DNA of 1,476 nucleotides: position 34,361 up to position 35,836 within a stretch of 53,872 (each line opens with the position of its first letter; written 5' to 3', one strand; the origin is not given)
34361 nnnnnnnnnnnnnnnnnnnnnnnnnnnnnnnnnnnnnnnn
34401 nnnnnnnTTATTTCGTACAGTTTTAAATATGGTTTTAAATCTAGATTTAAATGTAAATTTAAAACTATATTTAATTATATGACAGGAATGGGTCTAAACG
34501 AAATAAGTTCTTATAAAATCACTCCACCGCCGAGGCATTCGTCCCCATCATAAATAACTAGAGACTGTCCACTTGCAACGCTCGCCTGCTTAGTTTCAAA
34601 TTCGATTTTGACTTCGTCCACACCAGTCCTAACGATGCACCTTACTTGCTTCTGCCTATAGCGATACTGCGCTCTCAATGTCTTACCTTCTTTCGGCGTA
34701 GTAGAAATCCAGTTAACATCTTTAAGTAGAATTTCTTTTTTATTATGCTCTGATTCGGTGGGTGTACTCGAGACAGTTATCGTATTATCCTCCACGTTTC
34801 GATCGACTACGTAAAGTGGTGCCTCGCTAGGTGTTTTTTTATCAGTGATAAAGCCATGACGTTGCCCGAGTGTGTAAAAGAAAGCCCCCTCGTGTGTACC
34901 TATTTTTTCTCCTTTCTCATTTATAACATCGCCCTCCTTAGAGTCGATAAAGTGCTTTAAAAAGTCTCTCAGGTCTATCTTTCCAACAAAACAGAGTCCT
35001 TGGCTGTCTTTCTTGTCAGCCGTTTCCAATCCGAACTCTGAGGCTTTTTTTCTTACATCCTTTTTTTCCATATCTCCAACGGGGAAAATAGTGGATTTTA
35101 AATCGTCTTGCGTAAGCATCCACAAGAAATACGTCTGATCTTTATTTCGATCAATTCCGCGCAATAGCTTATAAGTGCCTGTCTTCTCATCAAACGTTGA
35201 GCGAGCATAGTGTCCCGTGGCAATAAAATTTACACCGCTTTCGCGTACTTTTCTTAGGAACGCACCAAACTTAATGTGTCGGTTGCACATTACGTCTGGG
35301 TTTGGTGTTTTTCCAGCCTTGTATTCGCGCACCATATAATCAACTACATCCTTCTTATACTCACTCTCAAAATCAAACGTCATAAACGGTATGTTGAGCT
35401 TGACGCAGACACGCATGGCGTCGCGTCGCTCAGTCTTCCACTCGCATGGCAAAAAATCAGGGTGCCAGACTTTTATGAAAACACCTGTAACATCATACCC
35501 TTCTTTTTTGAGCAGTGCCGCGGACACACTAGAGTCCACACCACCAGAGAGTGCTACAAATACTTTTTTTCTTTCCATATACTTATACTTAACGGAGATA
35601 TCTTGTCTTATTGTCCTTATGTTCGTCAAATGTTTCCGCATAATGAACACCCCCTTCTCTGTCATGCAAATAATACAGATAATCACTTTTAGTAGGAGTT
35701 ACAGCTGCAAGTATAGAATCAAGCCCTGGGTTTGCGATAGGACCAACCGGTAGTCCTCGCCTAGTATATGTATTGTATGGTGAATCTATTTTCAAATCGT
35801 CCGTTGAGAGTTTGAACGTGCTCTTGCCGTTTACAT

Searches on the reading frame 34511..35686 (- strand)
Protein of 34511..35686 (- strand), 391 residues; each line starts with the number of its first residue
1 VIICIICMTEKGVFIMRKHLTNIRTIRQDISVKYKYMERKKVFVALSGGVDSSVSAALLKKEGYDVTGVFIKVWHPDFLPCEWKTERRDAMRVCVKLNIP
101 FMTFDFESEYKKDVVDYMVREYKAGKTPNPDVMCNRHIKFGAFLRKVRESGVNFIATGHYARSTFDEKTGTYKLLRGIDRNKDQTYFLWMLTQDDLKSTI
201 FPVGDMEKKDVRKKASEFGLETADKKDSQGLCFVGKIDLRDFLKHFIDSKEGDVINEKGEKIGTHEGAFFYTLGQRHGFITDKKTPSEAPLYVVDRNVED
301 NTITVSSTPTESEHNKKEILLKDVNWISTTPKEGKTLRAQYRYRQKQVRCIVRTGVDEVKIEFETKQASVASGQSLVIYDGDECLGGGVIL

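Call 65: search_protein_families(library=pfam, proteins=[window:34511-35686:-], max_evalue=0.00001)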
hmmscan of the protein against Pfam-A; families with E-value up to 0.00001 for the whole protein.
window:34511-35686:- (391 aa): 3 families
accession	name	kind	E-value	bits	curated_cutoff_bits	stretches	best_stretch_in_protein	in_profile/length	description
PF03054.22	tRNA_Me_trans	-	2.2e-77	259.7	20.6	1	40-236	1-202/202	tRNA methyl transferase HUP domain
PF20258.4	tRNA_Me_trans_C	-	2e-20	73.3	20.6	1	317-390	2-77/77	Aminomethyltransferase beta-barrel domain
PF20259.3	tRNA_Me_trans_M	-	1.1e-17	63.7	27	1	240-306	1-65/66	tRNA methyl transferase PRC-barrel domain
